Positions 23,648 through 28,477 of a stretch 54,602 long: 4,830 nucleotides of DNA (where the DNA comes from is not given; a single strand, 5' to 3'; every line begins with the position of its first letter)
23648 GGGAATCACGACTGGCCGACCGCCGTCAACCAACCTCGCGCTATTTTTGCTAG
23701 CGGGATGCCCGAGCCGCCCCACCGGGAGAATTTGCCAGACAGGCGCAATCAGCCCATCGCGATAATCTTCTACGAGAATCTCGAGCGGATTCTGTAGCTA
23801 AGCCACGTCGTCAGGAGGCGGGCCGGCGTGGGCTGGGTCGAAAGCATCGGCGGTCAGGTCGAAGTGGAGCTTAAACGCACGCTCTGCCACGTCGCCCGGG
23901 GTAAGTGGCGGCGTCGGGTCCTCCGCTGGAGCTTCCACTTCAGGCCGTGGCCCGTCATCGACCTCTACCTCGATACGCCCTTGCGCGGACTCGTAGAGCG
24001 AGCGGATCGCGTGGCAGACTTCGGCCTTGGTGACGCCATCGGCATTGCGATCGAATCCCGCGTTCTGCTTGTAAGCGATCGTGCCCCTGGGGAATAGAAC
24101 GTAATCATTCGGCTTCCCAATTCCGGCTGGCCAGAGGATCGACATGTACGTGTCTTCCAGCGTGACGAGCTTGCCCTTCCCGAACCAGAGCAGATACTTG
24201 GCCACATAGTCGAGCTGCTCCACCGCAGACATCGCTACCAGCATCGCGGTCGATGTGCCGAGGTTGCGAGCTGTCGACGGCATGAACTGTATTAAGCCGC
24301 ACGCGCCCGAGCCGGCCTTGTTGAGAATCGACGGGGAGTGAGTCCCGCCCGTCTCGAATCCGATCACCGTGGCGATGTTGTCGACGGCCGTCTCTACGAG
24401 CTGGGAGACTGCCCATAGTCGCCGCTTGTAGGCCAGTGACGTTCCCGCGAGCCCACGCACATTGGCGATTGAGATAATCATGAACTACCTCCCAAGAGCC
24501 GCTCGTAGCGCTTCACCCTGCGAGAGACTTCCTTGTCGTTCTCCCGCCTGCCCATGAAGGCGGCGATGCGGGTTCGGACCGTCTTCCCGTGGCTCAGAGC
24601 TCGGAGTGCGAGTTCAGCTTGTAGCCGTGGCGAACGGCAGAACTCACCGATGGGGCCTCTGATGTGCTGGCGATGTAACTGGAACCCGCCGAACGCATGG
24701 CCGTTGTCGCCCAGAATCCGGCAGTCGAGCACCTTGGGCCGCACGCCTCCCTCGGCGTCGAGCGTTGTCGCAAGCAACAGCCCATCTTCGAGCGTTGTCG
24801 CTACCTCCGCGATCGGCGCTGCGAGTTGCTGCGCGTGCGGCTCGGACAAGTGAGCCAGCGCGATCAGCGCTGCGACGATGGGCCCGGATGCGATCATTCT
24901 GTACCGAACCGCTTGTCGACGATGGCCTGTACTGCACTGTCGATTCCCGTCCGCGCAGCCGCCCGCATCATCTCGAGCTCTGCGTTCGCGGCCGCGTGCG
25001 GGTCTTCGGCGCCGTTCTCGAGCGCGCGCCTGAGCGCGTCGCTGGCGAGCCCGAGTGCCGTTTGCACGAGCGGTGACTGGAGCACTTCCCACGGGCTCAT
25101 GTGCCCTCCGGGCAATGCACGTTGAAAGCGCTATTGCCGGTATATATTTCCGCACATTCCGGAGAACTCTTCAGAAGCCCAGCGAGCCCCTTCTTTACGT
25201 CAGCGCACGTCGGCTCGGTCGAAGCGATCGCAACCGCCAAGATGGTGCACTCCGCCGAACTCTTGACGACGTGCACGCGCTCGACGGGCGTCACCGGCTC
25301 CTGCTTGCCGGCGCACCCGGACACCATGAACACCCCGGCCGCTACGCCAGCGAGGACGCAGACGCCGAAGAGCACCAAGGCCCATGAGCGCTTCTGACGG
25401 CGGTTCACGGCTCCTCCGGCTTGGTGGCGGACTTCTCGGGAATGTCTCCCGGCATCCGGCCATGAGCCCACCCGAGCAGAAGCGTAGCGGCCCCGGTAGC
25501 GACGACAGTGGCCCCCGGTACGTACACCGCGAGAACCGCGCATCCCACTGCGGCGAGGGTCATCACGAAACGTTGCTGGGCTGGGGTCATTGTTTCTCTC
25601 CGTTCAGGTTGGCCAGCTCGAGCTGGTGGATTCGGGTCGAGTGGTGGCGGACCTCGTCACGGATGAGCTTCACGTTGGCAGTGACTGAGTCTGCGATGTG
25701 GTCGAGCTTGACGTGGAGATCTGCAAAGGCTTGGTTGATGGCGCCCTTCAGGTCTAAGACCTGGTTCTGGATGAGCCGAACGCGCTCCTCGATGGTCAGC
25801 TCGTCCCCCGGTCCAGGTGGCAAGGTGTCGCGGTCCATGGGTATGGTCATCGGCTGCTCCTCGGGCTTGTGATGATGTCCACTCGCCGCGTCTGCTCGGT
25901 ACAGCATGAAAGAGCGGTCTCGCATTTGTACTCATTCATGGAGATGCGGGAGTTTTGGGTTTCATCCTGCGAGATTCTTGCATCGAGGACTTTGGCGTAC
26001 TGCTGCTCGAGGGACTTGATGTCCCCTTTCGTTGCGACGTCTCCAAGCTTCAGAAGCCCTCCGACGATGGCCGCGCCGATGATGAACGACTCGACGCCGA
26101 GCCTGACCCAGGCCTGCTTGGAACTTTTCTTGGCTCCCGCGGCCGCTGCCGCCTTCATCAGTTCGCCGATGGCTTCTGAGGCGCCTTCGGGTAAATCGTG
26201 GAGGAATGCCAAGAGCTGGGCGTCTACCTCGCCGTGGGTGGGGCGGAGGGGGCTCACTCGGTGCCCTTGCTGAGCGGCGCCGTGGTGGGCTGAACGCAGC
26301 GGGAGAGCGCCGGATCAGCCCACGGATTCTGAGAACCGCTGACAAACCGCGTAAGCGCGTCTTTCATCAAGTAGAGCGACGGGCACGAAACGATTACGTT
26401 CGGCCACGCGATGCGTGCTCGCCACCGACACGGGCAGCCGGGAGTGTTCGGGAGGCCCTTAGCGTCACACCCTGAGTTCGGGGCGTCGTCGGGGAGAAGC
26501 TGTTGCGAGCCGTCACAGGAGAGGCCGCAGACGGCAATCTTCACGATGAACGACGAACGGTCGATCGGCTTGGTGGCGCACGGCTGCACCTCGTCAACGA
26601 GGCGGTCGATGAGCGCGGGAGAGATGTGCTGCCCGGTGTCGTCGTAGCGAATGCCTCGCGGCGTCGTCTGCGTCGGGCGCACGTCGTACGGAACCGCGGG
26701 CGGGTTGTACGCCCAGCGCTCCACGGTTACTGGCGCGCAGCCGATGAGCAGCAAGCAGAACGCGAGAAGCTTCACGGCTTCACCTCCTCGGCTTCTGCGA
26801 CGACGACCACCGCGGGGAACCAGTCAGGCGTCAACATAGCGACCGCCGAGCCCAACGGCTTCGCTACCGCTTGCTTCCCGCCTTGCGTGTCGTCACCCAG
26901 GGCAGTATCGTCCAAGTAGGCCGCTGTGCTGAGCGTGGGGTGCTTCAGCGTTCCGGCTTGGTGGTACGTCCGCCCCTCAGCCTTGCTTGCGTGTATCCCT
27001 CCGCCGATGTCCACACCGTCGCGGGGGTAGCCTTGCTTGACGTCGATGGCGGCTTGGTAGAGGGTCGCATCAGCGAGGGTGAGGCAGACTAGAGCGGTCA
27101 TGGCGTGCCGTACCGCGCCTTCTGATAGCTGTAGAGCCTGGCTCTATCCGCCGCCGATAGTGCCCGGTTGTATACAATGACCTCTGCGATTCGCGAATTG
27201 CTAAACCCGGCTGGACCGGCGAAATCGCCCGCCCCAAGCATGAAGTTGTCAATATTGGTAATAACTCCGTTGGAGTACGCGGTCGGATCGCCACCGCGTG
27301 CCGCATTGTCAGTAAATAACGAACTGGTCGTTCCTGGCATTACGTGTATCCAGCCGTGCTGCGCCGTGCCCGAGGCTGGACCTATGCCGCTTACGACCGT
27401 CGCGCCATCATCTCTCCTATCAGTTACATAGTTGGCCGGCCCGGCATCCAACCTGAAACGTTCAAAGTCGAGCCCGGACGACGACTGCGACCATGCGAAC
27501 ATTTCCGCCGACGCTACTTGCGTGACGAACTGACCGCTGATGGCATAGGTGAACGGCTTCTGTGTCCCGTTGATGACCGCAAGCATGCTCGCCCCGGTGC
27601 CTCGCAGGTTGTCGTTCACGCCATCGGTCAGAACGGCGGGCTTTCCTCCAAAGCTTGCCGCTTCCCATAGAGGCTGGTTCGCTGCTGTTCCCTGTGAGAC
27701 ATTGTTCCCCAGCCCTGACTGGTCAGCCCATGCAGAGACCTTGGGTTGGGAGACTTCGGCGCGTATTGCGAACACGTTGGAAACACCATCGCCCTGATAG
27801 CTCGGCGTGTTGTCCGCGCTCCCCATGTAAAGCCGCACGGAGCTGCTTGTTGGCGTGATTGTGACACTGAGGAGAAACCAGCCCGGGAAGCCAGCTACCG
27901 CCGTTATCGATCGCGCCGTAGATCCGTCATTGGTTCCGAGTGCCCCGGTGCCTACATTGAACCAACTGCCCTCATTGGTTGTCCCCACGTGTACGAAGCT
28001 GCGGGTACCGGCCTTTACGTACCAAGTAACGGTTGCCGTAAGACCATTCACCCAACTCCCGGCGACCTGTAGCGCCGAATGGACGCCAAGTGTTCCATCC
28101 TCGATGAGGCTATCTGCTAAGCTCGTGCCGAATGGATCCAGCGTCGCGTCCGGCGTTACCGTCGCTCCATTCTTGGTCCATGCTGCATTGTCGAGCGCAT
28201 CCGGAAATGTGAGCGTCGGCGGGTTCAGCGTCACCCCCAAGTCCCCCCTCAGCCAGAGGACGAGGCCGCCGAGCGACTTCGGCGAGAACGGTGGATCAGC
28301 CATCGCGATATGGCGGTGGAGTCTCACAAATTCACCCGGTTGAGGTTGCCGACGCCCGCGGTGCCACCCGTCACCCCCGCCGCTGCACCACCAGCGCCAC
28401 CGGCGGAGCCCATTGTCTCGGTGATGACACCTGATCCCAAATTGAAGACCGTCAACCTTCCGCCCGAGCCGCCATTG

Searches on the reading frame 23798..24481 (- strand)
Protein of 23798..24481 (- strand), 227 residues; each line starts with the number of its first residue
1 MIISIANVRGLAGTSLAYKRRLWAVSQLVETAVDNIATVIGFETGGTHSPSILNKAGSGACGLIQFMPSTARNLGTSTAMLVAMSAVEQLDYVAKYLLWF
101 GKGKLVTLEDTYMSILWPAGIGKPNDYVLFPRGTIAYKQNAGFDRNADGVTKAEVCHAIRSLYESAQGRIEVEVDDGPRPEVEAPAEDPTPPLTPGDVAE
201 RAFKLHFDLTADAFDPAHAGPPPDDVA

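Call 8: search_protein_families(library=pfam, proteins=[window:23798-24481:-], max_evalue=0.001)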
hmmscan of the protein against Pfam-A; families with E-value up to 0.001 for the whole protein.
window:23798-24481:- (227 aa): 0 families

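Call 20: find_related_loci(query=window:23798-24481:-, collection=viral_contigs, flank=10000)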
Query window:23798-24481:- (227 aa) in viral_contigs; peptide patterns used: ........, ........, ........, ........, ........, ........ (x = any residue, [..] = any of these).
5 stretches matched a pattern, but none encodes a relative of the query by tblastn (E <= 1e-3).

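Call 28: find_homologous_proteins(query=window:23801-24481:-, max_evalue=0.001)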
Query window:23801-24481:- (227 aa): 504 proteins with E <= 0.001 among 1000 candidates; the best 120 are listed.
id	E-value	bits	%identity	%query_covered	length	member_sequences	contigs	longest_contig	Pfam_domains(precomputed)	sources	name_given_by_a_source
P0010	2.4e-148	510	100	100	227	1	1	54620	-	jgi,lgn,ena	-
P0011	4.6e-70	254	56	94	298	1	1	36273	-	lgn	-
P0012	2.0e-69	252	60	92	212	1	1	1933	PF01464.26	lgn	-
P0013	9.5e-50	188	56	77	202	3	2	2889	PF01464.26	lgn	-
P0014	6.1e-49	185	55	77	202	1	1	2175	PF01464.26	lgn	-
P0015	8.1e-49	185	57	74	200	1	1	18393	PF01464.26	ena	-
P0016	4.4e-42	163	54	68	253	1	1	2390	PF01464.26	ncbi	-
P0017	2.5e-40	157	52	65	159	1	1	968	PF01464.26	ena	-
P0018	4.1e-40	156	57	65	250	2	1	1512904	PF01464.26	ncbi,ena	-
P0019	5.4e-40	156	54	69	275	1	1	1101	PF01464.26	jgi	jgi:hypothetical protein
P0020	6.5e-40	155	55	63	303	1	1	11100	PF01476.27,PF01464.26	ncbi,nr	ncbi:MAG TPA: LysM peptidoglycan-binding domain-containing protein [Pyrinomonadaceae bacterium]|nr:L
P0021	1.3e-39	154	53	65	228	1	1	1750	-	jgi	jgi:hypothetical protein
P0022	1.5e-39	154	55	68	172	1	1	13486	PF01464.26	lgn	-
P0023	2.8e-39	153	54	67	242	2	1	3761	-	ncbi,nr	ncbi:MAG TPA: transglycosylase SLT domain-containing protein, partial [Cellvibrionaceae bacterium]|n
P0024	9.7e-39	152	56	66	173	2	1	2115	-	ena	-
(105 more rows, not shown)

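Call 29: find_encoding_contigs(protein=P0011, flank=10000, max_places=4)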
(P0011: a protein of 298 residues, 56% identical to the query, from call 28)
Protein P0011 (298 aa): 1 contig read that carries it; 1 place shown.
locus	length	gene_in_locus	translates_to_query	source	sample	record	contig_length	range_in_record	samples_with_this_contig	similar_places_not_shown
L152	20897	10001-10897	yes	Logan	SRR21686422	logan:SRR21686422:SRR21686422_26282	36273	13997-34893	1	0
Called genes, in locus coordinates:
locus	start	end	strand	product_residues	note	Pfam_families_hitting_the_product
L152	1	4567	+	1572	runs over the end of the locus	-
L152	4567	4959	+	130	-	-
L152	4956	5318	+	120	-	-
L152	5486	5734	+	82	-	-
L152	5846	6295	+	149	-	-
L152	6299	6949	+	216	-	-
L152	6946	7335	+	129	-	-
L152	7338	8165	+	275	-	-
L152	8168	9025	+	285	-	-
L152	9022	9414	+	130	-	-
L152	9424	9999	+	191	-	-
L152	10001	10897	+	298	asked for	-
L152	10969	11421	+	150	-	-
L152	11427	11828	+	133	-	-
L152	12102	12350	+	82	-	-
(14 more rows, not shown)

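Call 30: find_encoding_contigs(protein=P0015, flank=10000, max_places=4)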
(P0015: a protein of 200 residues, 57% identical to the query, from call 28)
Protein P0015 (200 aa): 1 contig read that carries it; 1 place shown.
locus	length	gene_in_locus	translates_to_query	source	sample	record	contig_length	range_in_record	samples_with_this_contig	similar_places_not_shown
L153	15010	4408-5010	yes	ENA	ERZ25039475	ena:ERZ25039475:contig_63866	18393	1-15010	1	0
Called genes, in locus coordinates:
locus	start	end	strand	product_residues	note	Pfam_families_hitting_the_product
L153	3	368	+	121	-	?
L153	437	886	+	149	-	-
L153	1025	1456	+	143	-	-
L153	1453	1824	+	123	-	-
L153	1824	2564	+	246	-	PF01476:LysM (faint)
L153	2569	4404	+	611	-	-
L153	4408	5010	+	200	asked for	PF01464:SLT (faint)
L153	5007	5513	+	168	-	-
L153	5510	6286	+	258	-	-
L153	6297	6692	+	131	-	-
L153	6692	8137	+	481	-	-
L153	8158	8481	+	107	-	-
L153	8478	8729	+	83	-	-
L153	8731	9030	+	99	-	-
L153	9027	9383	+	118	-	-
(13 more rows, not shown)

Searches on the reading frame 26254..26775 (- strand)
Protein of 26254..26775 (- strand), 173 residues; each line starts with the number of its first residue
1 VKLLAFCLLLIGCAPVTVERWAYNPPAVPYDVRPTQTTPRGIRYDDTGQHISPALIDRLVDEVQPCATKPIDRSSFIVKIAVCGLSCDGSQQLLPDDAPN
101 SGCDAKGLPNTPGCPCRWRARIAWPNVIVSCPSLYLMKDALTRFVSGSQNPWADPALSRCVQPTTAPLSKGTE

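Call 56: search_protein_families(library=phrogs, proteins=[window:26254-26775:-], max_evalue=0.001)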
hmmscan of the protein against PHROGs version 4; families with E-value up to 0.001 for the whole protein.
window:26254-26775:- (173 aa): 0 families

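Call 77: find_related_loci(query=A2, collection=viral_contigs, flank=10000)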
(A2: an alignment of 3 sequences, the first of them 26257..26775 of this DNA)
Query A2 (173 aa) in viral_contigs; peptide patterns used: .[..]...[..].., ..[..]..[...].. (x = any residue, [..] = any of these).
20 stretches matched a pattern, but none encodes a relative of the query by tblastn (E <= 1e-3).

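Call 82: search_dna_similar(query=window:26257-26775:-, collection=phages, mode=protein, max_rows=10, max_evalue=0.001)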
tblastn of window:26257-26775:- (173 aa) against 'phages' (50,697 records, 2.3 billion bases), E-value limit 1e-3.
No match.

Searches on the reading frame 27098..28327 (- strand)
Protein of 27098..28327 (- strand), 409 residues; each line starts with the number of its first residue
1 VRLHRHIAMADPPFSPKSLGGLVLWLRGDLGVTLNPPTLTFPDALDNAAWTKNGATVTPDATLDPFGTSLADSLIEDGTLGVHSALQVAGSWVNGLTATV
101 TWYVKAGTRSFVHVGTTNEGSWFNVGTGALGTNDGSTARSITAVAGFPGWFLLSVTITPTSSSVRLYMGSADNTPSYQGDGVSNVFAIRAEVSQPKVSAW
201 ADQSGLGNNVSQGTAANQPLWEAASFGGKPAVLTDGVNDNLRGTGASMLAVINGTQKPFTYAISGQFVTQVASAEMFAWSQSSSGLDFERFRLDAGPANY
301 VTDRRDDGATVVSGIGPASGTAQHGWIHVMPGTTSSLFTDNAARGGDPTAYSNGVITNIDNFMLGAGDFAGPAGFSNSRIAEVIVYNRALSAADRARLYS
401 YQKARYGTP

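Call 56: search_protein_families(library=phrogs, proteins=[window:27098-28327:-], max_evalue=0.001)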
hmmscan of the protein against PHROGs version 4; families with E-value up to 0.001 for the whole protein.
window:27098-28327:- (409 aa): 2 families
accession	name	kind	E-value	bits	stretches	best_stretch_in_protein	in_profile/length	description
phrog_10356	-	head and packaging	6.2e-19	68.6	1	162-407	386-623/852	virion structural protein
phrog_34853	-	unknown function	0.00011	21.8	1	39-194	80-243/555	-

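Call 57: find_homologous_proteins(query=window:27101-28327:-, max_evalue=0.00001)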
Query window:27101-28327:- (409 aa): 117 proteins with E <= 0.00001 among 8000 candidates.
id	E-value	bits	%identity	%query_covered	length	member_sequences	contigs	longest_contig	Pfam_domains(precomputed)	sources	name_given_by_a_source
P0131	2.3e-262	888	100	98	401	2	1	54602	-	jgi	-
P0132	3.8e-67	245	37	98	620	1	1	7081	-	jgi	jgi:hypothetical protein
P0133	8.8e-63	231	45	55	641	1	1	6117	-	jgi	jgi:hypothetical protein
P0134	1.3e-61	227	40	100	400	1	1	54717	-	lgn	-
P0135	1.5e-60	224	38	97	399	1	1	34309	-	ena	-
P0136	6.1e-58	215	41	58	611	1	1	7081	-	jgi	jgi:hypothetical protein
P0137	5.3e-55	205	40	56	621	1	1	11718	-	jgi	jgi:hypothetical protein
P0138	3.9e-54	203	39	97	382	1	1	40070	-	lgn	-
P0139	2.1e-50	190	43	53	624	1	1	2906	-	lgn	-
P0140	4.8e-49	186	42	54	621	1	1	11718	-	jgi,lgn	jgi:hypothetical protein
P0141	6.7e-47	179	35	96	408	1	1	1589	-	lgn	-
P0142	1.1e-44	171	45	54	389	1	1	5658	-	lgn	-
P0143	4.0e-40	156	33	95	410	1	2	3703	-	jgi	jgi:hypothetical protein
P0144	3.0e-32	130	37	38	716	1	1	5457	-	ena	-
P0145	3.2e-31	127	30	96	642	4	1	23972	PF13385.14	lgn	-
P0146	1.2e-29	122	40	52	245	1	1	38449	-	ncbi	-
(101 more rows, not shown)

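Call 58: find_encoding_contigs(protein=P0134, flank=10000, max_places=3)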
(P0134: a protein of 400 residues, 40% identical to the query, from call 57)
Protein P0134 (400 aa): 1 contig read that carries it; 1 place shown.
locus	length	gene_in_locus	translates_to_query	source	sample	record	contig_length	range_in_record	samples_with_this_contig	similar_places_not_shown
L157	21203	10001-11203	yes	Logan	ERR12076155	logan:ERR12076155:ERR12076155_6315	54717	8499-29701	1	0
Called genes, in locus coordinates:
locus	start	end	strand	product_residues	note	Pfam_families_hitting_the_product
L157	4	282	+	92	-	-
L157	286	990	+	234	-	PF24175:SU10_adaptor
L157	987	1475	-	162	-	PF00413:Peptidase_M10 (weak)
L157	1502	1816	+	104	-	-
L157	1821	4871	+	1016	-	-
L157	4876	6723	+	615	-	-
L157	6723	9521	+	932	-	-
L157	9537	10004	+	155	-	-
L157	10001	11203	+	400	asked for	-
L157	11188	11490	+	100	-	-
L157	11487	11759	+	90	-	-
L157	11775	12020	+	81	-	-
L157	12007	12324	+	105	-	-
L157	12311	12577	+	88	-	-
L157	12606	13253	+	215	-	PF00959:Phage_lysozyme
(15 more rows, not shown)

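Call 59: find_encoding_contigs(protein=P0135, flank=10000, max_places=3)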
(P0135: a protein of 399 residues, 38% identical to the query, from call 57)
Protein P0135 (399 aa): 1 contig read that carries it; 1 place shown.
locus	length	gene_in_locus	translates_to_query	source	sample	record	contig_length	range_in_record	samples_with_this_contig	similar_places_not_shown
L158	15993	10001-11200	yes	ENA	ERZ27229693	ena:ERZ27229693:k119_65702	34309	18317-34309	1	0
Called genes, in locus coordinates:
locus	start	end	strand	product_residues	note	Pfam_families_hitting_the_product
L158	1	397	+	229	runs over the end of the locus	PF24175:SU10_adaptor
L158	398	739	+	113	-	-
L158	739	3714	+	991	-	-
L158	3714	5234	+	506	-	-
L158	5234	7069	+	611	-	-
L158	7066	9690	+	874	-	-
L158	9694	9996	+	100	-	-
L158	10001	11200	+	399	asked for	-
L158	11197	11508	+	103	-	-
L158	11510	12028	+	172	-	-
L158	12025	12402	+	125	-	-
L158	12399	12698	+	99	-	-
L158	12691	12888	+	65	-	-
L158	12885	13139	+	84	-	-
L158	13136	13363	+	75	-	-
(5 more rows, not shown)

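Call 60: find_encoding_contigs(protein=P0138, flank=10000, max_places=3)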
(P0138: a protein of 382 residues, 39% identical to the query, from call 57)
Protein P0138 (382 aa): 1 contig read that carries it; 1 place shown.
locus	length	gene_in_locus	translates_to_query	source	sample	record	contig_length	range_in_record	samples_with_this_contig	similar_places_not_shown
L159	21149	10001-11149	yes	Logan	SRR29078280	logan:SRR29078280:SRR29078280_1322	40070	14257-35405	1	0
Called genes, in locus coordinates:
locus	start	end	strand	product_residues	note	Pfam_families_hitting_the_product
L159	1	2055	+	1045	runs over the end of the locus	-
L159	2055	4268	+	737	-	-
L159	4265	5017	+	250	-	-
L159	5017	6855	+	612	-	-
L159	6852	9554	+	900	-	-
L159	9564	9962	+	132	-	-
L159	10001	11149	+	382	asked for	-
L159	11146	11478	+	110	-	-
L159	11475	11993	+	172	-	-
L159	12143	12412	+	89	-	-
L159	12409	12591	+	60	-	-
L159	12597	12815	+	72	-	-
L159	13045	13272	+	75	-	-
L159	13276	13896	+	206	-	PF01464:SLT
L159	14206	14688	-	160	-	-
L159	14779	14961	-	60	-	-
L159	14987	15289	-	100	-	-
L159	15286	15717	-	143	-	-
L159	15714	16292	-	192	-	-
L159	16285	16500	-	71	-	-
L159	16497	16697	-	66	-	-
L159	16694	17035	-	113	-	-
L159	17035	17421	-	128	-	-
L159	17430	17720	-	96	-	-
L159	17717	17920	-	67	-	-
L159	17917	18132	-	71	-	-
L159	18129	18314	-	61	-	-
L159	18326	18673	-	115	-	-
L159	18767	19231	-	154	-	-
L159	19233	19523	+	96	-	PF12844:HTH_19, PF13560:HTH_31 (weak), PF01381:HTH_3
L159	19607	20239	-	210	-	-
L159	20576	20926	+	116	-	-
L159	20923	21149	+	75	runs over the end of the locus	-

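Call 66: find_encoding_contigs(protein=P0137, flank=10000, max_places=3)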
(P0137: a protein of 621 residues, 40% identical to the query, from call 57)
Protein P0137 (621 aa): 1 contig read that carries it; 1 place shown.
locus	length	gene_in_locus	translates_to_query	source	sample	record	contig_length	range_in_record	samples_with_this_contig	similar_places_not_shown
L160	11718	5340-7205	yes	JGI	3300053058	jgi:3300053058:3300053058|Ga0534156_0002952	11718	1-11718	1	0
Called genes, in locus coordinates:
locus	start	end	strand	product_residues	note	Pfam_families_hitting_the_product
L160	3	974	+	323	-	?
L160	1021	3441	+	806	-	-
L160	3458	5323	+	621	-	-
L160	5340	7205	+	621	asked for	-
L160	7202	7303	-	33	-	-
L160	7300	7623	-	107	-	-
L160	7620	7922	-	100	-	-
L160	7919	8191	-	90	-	PF27050:Phage_P22_Y8K6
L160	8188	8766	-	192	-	-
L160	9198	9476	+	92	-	-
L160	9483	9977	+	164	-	-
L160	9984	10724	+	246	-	-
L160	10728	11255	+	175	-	-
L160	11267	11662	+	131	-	-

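Call 67: find_encoding_contigs(protein=P0132, flank=10000, max_places=3)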
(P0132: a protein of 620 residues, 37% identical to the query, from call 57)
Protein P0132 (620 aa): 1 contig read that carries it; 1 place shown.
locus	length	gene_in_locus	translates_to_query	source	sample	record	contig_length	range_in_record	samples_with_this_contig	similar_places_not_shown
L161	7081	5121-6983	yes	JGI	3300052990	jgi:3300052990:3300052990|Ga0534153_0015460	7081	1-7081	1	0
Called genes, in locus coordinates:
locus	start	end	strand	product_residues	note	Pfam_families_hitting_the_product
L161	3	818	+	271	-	?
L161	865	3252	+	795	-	-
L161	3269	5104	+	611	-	-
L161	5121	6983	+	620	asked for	-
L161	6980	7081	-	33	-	?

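Call 78: find_encoding_contigs(protein=P0146, flank=10000, max_places=3)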
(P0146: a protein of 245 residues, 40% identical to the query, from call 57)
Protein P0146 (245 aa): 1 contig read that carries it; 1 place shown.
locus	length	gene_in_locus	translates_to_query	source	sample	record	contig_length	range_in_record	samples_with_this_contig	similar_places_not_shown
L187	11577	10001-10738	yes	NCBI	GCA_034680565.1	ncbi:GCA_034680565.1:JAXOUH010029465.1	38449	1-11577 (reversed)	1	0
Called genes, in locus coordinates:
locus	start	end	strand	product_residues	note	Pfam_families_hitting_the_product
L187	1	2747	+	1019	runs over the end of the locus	-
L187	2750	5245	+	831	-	-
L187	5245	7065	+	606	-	-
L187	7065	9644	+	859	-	-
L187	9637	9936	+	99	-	-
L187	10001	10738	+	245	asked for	-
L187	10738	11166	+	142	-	-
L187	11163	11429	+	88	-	-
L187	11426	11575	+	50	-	?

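Call 79: find_encoding_contigs(protein=P0142, flank=10000, max_places=3)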
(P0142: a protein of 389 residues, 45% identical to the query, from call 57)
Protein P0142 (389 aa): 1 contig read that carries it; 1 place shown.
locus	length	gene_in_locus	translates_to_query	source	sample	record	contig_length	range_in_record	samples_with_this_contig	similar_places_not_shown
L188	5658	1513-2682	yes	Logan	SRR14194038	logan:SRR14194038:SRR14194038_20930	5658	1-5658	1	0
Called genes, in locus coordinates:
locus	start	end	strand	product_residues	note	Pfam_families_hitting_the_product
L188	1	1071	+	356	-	?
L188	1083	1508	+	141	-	-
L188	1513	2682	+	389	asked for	-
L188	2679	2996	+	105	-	-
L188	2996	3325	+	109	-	-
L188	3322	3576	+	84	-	-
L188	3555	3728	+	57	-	-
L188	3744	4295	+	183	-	-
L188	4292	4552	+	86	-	-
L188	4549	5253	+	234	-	-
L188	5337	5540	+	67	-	-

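Call 100: search_protein_families(library=pfam, proteins=[L159:13931-14269:-, L159:14206-14688:-, L159:14779-14961:-, L159:13893-14084:-, L159:14987-15289:-, L159:15286-15717:-, L159:15714-16292:-], max_evalue=0.01)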
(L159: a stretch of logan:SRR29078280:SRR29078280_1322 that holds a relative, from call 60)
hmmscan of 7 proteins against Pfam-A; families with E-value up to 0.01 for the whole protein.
L159:13931-14269:- (112 aa): 0 families

L159:14206-14688:- (160 aa): 1 family
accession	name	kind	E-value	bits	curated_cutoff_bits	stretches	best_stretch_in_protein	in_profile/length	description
PF25680.1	Mom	-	0.00033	20.8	27.1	1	9-121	5-131/202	Mom protein family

L159:14779-14961:- (60 aa): 0 families

L159:13893-14084:- (63 aa): 0 families

L159:14987-15289:- (100 aa): 0 families

L159:15286-15717:- (143 aa): 0 families

L159:15714-16292:- (192 aa): 0 families
